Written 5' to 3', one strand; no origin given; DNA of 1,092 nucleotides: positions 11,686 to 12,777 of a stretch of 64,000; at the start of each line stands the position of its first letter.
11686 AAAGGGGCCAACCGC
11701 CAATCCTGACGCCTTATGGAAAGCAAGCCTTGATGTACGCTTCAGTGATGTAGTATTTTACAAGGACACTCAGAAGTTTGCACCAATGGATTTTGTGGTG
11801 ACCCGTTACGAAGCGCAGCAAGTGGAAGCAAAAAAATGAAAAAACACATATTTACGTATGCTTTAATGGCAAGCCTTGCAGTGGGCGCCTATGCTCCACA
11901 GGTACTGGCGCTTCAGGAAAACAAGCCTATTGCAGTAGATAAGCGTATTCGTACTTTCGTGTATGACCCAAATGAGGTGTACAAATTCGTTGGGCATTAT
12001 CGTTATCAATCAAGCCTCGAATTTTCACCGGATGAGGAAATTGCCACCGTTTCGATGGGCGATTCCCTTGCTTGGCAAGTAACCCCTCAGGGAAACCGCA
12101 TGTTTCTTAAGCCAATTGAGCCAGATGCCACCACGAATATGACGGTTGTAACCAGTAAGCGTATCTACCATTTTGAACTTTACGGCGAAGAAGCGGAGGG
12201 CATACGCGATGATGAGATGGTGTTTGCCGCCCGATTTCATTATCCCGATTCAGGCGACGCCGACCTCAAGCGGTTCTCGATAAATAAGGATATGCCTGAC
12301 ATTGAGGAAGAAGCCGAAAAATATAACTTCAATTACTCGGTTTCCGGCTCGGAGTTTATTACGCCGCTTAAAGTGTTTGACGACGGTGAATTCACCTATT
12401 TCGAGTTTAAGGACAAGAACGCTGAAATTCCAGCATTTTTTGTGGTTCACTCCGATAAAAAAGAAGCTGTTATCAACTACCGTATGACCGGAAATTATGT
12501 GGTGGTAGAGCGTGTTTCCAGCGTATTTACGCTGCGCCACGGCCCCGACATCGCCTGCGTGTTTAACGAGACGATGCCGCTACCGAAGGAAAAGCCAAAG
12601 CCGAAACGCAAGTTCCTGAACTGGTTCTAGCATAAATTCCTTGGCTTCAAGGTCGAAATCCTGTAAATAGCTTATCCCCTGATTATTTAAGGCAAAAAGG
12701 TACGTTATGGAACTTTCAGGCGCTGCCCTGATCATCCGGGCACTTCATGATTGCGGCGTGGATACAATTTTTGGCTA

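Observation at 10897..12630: Orphan VirB8-like/VirB9-like pair with no other type IV secretion genes in 64 kb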

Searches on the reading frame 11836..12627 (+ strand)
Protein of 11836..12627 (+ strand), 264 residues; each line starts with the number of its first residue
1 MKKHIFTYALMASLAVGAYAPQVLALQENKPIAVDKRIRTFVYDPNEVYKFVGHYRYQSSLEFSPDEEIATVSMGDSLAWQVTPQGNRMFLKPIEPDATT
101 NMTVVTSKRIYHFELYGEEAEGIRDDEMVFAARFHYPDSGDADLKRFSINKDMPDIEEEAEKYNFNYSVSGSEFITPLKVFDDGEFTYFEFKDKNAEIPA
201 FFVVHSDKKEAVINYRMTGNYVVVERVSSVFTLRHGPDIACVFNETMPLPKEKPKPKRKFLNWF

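Call 3: search_protein_families(library=pfam, proteins=[window:11836-12627:+], max_evalue=0.1)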
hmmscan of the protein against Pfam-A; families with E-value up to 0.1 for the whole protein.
window:11836-12627:+ (264 aa): 2 families
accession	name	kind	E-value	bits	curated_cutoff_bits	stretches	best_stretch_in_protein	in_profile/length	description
PF03524.21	CagX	-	1.9e-63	214.3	34.2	1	37-245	2-198/198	Conjugal transfer protein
PF16757.11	Fucosidase_C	-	0.039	15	25.6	0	46-104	17-82/88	Alpha-L-fucosidase C-terminal domain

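Call 4: search_protein_families(library=ncbifam, proteins=[window:11836-12627:+], max_evalue=0.1)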
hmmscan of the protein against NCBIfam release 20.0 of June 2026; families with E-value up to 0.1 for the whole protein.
window:11836-12627:+ (264 aa): 5 families
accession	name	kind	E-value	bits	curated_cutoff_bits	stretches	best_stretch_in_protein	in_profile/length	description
TIGR02781.1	VirB9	equivalog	8.1e-74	248.4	217.7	1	10-246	2-247/248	P-type conjugative transfer protein VirB9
TIGR02775.1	TrbG_Ti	equivalog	1.4e-28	99.8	180.85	1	40-236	4-206/206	P-type conjugative transfer protein TrbG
NF010435.0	PRK13861.1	equivalog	4.8e-28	98.5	255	2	153-247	175-268/293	type IV secretion system protein VirB9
NF010413.0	PRK13839.1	subfamily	3.4e-21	75.7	388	1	62-225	85-254/279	conjugal transfer protein TrbG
NF010460.0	PRK13885.1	subfamily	6.3e-16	58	370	1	29-227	62-276/299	conjugal transfer protein TrbG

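Call 6: find_encoding_contigs(protein=window:11836-12627:+, flank=10000, max_places=6)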
Protein window:11836-12627:+ (264 aa): 3 contigs read that carry it; 3 places shown.
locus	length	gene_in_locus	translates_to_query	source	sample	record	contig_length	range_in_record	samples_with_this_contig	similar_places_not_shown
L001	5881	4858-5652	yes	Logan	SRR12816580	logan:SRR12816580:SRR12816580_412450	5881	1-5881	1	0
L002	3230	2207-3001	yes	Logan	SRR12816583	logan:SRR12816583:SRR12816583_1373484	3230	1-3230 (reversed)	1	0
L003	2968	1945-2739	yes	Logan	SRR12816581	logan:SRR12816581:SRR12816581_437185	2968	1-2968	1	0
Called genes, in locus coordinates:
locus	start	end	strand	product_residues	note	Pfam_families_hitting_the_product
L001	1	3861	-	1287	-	?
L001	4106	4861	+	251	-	PF04335:VirB8 (weak)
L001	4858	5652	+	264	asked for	PF03524:CagX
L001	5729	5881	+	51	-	?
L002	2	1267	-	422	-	?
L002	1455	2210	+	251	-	PF04335:VirB8 (weak)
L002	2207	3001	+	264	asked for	PF03524:CagX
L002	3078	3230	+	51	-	?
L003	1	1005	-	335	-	?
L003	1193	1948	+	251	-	PF04335:VirB8 (weak)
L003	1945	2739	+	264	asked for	PF03524:CagX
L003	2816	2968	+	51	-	?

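Call 11: find_homologous_proteins(query=window:11836-12627:+)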
Query window:11836-12627:+ (264 aa): 1249 proteins with E <= 0.001 among 1505 candidates; the best 120 are listed.
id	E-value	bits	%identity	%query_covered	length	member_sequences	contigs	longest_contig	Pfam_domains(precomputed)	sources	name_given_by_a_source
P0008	4.5e-162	556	91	100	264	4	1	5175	PF03524.22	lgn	-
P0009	3.7e-116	405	68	100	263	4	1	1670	PF03524.22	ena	-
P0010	2.4e-115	403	69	97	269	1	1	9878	PF03524.22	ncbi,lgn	-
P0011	1.3e-114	400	66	98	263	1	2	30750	PF03524.22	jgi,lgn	jgi:type IV secretion system protein VirB9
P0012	2.9e-107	376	64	100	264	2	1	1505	PF03524.22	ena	-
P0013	4.1e-105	369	62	98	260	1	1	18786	PF03524.22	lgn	-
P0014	6.5e-105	368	65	91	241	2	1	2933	PF03524.22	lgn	-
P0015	1.9e-101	357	64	86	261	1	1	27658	PF03524.22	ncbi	-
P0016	9.6e-101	355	64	91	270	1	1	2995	PF03524.22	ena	-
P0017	1.8e-99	351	60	95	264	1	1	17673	PF03524.22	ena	-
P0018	1.4e-97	344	56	96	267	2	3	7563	PF03524.22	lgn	-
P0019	1.8e-97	344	62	90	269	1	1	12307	PF03524.22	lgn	-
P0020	2.2e-97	344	58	90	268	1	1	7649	PF03524.22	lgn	-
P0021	1.5e-96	341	60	95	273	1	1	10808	PF03524.22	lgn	-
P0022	1.8e-96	341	59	95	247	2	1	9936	PF03524.22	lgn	-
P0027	4.1e-95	336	58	91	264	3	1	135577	PF03524.22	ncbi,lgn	-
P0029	8.8e-95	335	62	84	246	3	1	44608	PF03524.22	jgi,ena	-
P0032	1.4e-94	335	57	98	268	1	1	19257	PF03524.22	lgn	-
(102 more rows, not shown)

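Call 12: find_encoding_contigs(protein=P0011, flank=10000, max_places=2)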
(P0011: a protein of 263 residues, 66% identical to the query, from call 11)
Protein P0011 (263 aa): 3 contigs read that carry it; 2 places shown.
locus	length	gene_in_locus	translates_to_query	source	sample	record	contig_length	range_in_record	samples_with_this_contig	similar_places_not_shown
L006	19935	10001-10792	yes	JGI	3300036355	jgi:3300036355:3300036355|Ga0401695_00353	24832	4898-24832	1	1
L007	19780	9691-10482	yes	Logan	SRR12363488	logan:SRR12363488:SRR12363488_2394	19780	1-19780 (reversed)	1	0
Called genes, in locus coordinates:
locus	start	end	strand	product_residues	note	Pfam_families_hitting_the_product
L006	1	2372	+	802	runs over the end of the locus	PF08448:PAS_4 (faint), PF13188:PAS_8 (faint), PF12860:PAS_7, PF00512:HisKA, PF02518:HATPase_c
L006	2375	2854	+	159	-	PF02367:TsaE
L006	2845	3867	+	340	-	PF01636:APH, PF02958:EcKL (faint)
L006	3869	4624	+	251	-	PF00483:NTP_transferase, PF01128:IspD (faint), PF12804:NTP_transf_3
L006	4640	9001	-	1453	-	-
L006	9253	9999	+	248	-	PF04335:VirB8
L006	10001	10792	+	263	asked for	PF03524:CagX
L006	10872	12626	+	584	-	PF02776:TPP_enzyme_N, PF00205:TPP_enzyme_M, PF02775:TPP_enzyme_C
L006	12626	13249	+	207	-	PF01842:ACT, PF22629:ACT_AHAS_ss, PF13710:ACT_5 (weak), PF10369:ALS_ss_C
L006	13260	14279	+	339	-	PF00670:AdoHcyase_NAD (weak), PF02826:2-Hacid_dh_C (weak), PF03446:NAD_binding_2 (weak), PF03807:F420_oxidored, PF07991:KARI_N, PF01450:KARI_C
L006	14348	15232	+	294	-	PF00120:Gln-synt_C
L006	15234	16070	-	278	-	PF00290:Trp_syntA, PF00977:His_biosynth (faint)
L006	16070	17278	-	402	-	PF00291:PALP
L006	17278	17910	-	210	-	PF00697:PRAI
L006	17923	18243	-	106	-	PF06305:LapA_dom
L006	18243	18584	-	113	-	PF00216:Bac_DNA_binding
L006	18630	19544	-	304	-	PF00574:CLP_protease (weak), PF25145:NfeD1b_N, PF01343:Peptidase_S49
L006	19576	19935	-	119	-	?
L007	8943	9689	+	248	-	PF04335:VirB8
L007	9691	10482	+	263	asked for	PF03524:CagX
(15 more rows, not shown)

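Call 13: find_encoding_contigs(protein=P0015, flank=10000, max_places=2)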
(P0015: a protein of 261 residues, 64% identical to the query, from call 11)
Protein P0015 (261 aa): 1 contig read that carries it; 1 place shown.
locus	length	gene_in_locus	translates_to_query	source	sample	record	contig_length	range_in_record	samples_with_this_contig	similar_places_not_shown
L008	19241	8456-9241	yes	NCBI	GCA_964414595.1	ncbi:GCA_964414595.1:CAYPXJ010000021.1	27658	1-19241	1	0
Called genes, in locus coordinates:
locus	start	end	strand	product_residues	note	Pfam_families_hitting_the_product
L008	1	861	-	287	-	?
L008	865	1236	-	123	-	PF00072:Response_reg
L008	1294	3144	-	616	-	PF16177:ACAS_N, PF00501:AMP-binding, PF13193:AMP-binding_C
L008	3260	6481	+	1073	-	PF00311:PEPcase (faint)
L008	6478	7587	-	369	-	PF25917:BSH_RND (weak), PF25973:BSH_CzcB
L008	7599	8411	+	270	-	PF04335:VirB8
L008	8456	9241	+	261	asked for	PF03524:CagX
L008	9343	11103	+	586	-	PF02776:TPP_enzyme_N, PF00205:TPP_enzyme_M, PF02775:TPP_enzyme_C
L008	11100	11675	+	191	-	PF01842:ACT, PF22629:ACT_AHAS_ss, PF13710:ACT_5 (weak), PF10369:ALS_ss_C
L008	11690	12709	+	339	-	PF02826:2-Hacid_dh_C (weak), PF03446:NAD_binding_2 (weak), PF03807:F420_oxidored (weak), PF07991:KARI_N, PF01450:KARI_C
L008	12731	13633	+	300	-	PF00120:Gln-synt_C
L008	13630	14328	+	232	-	PF17773:UPF0176_N, PF00581:Rhodanese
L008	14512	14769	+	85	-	PF00462:Glutaredoxin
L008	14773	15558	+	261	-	PF07719:TPR_2 (faint), PF13174:TPR_6 (faint), PF13181:TPR_8 (faint), PF13428:TPR_14 (faint), PF14559:TPR_19 (faint), PF13432:TPR_16 (weak), PF00515:TPR_1 (weak), PF13414:TPR_11 (weak), +4 more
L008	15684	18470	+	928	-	-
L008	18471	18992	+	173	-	PF01467:CTP_transf_like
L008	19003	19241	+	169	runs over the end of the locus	PF09411:PagL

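Call 14: find_encoding_contigs(protein=P0027, flank=10000, max_places=2)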
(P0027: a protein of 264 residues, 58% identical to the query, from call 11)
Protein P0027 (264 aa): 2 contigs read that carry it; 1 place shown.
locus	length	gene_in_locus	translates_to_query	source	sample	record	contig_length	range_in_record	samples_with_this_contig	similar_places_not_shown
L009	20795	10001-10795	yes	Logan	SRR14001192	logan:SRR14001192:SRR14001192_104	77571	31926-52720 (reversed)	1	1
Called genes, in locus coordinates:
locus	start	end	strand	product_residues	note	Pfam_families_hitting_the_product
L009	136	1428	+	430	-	PF04851:ResIII (weak), PF00270:DEAD, PF00271:Helicase_C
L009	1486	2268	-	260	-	PF00106:adh_short, PF08659:KR, PF13561:adh_short_C2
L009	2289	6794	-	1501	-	PF00310:GATase_2, PF04898:Glu_syn_central, PF01645:Glu_synthase, PF01493:GXGXG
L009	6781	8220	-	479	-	PF14691:Fer4_20, PF02826:2-Hacid_dh_C (faint), PF01262:AlaDh_PNT_C (faint), PF07992:Pyr_redox_2, PF12831:FAD_oxidored (weak), PF13450:NAD_binding_8, PF13738:Pyr_redox_3, PF00070:Pyr_redox (weak), +4 more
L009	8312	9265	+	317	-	PF07478:Dala_Dala_lig_C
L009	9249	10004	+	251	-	PF04335:VirB8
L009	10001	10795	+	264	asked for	PF03524:CagX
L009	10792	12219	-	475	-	PF03109:ABC1, PF27536:UbiB_helical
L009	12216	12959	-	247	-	PF01209:Ubie_methyltran, PF13489:Methyltransf_23 (weak), PF13847:Methyltransf_31, PF08241:Methyltransf_11, PF08242:Methyltransf_12, PF13649:Methyltransf_25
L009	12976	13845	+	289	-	PF01149:Fapy_DNA_glyco, PF06831:H2TH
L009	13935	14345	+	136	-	-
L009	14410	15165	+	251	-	PF10098:DUF2336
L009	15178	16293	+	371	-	PF10098:DUF2336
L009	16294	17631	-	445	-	PF04055:Radical_SAM, PF12544:LAM_C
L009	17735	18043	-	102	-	-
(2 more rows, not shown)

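Call 28: search_dna_similar(query=window:11836-12627:+, collection=plasmids, mode=protein, max_rows=12)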
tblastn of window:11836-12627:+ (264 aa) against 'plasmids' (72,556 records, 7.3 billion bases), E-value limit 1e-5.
The search stops at 5000 records and this limit was reached: more records match than are counted here, and every count below describes the 5000 best-scoring records only.
Records with a match: at least 5000; places in all: 5386; records where one place covers at least 80% of the query: 3773.
Best place of each record, by identity: <60% 5000.
By first word of the organism name: Escherichia 911; Klebsiella 559; Campylobacter 311; Agrobacterium 301; Rhizobium 300; Pseudomonas 243; Citrobacter 173; Salmonella 172; Enterobacter 160; Sinorhizobium 150; and 206 more.
By predicted mobility (MOB-suite, as given by PLSDB): conjugative 3903; non-mobilizable 750; mobilizable 347.
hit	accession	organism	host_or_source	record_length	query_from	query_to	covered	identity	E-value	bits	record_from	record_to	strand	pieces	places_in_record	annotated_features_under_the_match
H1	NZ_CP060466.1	Xanthomonas citri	Cell culture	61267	9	245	90%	43.5%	2e-54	195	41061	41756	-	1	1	virB9: P-type conjugative transfer protein VirB9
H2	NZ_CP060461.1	Xanthomonas citri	Cell culture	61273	9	245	90%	43.5%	2e-54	195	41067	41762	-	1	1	virB9: P-type conjugative transfer protein VirB9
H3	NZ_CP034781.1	Pseudomonas sp. MPC6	-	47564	1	244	92%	42.1%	3e-48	177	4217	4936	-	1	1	TrbG/VirB9 family P-type conjugative transfer protein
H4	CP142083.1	Xanthomonas campestris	Corchorus olitorius,cell culture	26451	9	245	90%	43.1%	5e-54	194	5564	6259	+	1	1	virB9: P-type conjugative transfer protein VirB9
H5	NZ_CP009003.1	Xanthomonas citri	citrus spp.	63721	9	245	90%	43.1%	7e-54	194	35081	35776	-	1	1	virB9: P-type conjugative transfer protein VirB9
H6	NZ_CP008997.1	Xanthomonas citri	citrus spp.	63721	9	245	90%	43.1%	7e-54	194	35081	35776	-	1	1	virB9: P-type conjugative transfer protein VirB9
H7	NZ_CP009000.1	Xanthomonas citri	Citrus x aurantiifolia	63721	9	245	90%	43.1%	7e-54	194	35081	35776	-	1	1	virB9: P-type conjugative transfer protein VirB9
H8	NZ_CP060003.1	Xanthomonas citri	Citrus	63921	9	245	90%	43.1%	7e-54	194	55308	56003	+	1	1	virB9: P-type conjugative transfer protein VirB9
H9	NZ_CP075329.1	Xanthomonas citri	citrus,citrus leaves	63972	9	245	90%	43.1%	7e-54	194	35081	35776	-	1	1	virB9: P-type conjugative transfer protein VirB9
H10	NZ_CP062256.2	Xanthomonas sp. WG16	citrus,citrus leaves,leaves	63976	9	245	90%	43.1%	7e-54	194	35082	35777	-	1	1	virB9: P-type conjugative transfer protein VirB9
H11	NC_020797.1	Xanthomonas axonopodis Xac29-1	-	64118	9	245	90%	43.1%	7e-54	194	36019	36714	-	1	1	virB9: P-type conjugative transfer protein VirB9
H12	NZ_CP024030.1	Xanthomonas citri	citrus,whole organism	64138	9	245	90%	43.1%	7e-54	194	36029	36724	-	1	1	virB9: P-type conjugative transfer protein VirB9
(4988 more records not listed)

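Call 29: get_annotated_region(hit=H1, flank=10000)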
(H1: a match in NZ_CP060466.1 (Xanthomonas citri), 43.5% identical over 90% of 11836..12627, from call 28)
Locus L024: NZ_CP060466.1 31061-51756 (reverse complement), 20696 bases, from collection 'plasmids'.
description: Xanthomonas citri pv. citri strain DAR73886 plasmid pXAC64, complete sequence
organism: Xanthomonas citri (NCBI taxid 611301)
taxonomy: Bacteria; Pseudomonadota; Gammaproteobacteria; Lysobacterales; Lysobacteraceae; Xanthomonas; Xanthomonas citri
host: -; source: Cell culture; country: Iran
typing (MOB-suite, as given by PLSDB): conjugative; replicon rep_cluster_429,rep_cluster_461; relaxase MOBF,MOBP; mating-pair formation MPF_T
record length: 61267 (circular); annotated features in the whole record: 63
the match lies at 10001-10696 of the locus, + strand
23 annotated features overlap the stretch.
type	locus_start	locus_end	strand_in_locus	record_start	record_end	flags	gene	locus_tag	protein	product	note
CDS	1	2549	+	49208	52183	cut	mobF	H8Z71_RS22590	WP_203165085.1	MobF family relaxase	-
CDS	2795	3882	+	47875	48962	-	-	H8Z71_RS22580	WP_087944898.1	IS3-like element ISXac2 family transposase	GO:0006313 - DNA transposition [Evidence IEA]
CDS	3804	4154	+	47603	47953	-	-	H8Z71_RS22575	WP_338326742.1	TrbC/VirB2 family protein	-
CDS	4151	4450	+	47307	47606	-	-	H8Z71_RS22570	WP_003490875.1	VirB3 family type IV secretion system protein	-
CDS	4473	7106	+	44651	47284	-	-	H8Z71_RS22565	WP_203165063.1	type VI secretion protein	-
CDS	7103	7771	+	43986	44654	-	-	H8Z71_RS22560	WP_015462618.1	type IV secretion system protein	-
CDS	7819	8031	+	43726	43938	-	-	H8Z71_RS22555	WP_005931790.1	hypothetical protein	-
CDS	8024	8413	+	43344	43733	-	-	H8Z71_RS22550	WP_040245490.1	hypothetical protein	-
CDS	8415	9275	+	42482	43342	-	-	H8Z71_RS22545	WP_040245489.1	type IV secretion system protein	-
CDS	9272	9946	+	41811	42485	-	-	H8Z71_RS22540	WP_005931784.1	type IV secretion system protein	-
CDS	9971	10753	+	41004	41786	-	virB9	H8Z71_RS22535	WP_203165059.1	P-type conjugative transfer protein VirB9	-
CDS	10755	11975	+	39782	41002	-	-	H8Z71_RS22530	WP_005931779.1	TrbI/VirB10 family protein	-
CDS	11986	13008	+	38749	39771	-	virB11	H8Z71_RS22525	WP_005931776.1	P-type DNA transfer ATPase VirB11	GO:0044097 - secretion by the type IV secretion system [Evidence IEA]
CDS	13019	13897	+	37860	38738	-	-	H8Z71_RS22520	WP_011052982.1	lytic transglycosylase domain-containing protein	-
CDS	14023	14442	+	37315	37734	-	-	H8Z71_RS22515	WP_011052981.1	hypothetical protein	-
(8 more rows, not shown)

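Call 46: search_protein_families(library=pfam, proteins=[L006:4643-9055:-, L008:6481-7587:-], max_evalue=0.01)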
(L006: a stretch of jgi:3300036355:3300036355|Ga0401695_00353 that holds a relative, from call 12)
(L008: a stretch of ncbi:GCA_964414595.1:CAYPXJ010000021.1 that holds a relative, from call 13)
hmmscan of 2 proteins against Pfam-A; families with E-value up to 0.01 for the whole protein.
L006:4643-9055:- (1471 aa): 0 families

L008:6481-7587:- (369 aa): 4 families
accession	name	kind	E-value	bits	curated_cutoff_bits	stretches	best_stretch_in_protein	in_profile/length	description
PF13437.12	HlyD_3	-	1.6e-08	35.7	22.2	1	186-261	3-82/106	HlyD family secretion protein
PF16576.10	HlyD_D23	-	0.00011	22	30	1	76-246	21-172/214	Barrel-sandwich domain of CusB or HlyD membrane-fusion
PF13533.13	Biotin_lipoyl_2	-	0.00012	22.2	29.8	1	76-106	2-32/32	Biotin-lipoyl like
PF00364.28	Biotin_lipoyl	-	0.0043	17.3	22.1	0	74-105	42-73/73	Biotin-requiring enzyme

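Call 78: find_encoding_contigs(protein=P0013, flank=10000, max_places=1)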
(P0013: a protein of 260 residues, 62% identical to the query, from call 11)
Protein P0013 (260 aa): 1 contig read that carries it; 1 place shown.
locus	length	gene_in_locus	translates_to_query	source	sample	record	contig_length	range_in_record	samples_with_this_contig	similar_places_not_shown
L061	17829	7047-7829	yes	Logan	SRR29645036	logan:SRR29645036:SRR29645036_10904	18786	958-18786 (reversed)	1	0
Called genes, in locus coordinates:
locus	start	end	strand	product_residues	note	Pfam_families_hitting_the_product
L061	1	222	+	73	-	?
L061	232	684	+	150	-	PF02367:TsaE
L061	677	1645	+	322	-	PF01636:APH, PF02958:EcKL (faint)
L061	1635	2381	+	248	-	PF00483:NTP_transferase, PF12804:NTP_transf_3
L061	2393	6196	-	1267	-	-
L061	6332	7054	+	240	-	PF04335:VirB8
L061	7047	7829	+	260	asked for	PF03524:CagX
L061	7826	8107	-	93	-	-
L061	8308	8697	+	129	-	PF05635:23S_rRNA_IVP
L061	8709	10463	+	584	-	PF02776:TPP_enzyme_N, PF00205:TPP_enzyme_M, PF02775:TPP_enzyme_C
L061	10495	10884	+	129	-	PF05635:23S_rRNA_IVP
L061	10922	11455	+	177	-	PF01842:ACT, PF22629:ACT_AHAS_ss, PF13710:ACT_5 (weak), PF10369:ALS_ss_C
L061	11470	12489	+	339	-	PF00670:AdoHcyase_NAD (faint), PF01488:Shikimate_DH (weak), PF02826:2-Hacid_dh_C, PF03446:NAD_binding_2 (faint), PF03807:F420_oxidored, PF07991:KARI_N, PF01450:KARI_C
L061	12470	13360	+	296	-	PF00120:Gln-synt_C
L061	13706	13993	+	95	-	-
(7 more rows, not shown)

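Call 79: find_encoding_contigs(protein=P0029, flank=10000, max_places=1)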
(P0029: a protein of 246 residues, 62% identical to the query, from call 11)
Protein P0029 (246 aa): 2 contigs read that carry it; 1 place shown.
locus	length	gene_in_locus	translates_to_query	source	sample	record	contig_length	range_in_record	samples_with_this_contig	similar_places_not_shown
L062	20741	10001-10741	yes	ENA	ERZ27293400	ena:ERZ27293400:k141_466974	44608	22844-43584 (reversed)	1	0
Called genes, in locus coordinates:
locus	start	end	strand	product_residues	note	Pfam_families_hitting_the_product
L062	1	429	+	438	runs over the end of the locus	PF05221:AdoHcyase, PF02826:2-Hacid_dh_C (weak), PF00670:AdoHcyase_NAD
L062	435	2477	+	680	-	PF08448:PAS_4 (faint), PF13188:PAS_8 (faint), PF12860:PAS_7, PF00512:HisKA, PF02518:HATPase_c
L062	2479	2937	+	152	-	PF02367:TsaE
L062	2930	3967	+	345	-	PF01636:APH, PF02958:EcKL (weak), PF07914:DUF1679 (faint)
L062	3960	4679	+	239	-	PF00483:NTP_transferase, PF12804:NTP_transf_3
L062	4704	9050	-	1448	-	-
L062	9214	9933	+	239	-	PF04335:VirB8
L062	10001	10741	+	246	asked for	PF03524:CagX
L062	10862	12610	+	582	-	PF02776:TPP_enzyme_N, PF00205:TPP_enzyme_M, PF02775:TPP_enzyme_C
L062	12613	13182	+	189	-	PF01842:ACT, PF22629:ACT_AHAS_ss, PF13710:ACT_5 (weak), PF10369:ALS_ss_C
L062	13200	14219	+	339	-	PF02826:2-Hacid_dh_C (weak), PF03807:F420_oxidored, PF07991:KARI_N, PF01450:KARI_C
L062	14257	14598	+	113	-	-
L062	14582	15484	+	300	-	PF00120:Gln-synt_C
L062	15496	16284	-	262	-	PF00290:Trp_syntA, PF00977:His_biosynth (faint)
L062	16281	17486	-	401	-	PF00291:PALP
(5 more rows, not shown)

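Call 80: find_encoding_contigs(protein=P0017, flank=10000, max_places=1)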
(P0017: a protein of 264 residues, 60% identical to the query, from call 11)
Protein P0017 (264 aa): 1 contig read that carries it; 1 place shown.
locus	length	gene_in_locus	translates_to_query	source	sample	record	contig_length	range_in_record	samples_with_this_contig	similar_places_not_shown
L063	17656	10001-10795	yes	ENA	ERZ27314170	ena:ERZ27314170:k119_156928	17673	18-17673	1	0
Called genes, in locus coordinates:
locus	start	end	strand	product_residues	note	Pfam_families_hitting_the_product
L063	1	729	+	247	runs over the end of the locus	?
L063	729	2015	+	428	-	PF01595:CNNM, PF00571:CBS, PF03471:CorC_HlyC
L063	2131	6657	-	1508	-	PF00310:GATase_2, PF04898:Glu_syn_central, PF01645:Glu_synthase, PF01493:GXGXG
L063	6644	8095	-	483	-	PF14691:Fer4_20, PF02826:2-Hacid_dh_C (faint), PF01262:AlaDh_PNT_C (faint), PF01494:FAD_binding_3 (weak), PF07992:Pyr_redox_2, PF13450:NAD_binding_8, PF13738:Pyr_redox_3 (weak), PF00070:Pyr_redox (weak)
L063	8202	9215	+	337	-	PF07478:Dala_Dala_lig_C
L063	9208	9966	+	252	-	PF04335:VirB8 (weak)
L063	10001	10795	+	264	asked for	PF03524:CagX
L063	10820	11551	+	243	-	PF00300:His_Phos_1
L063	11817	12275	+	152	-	PF02381:MraZ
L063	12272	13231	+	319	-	PF01795:Methyltransf_5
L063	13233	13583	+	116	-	-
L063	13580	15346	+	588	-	PF03717:PBP_dimer, PF00905:Transpeptidase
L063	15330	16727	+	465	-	PF01225:Mur_ligase, PF08245:Mur_ligase_M, PF02875:Mur_ligase_C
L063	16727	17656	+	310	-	?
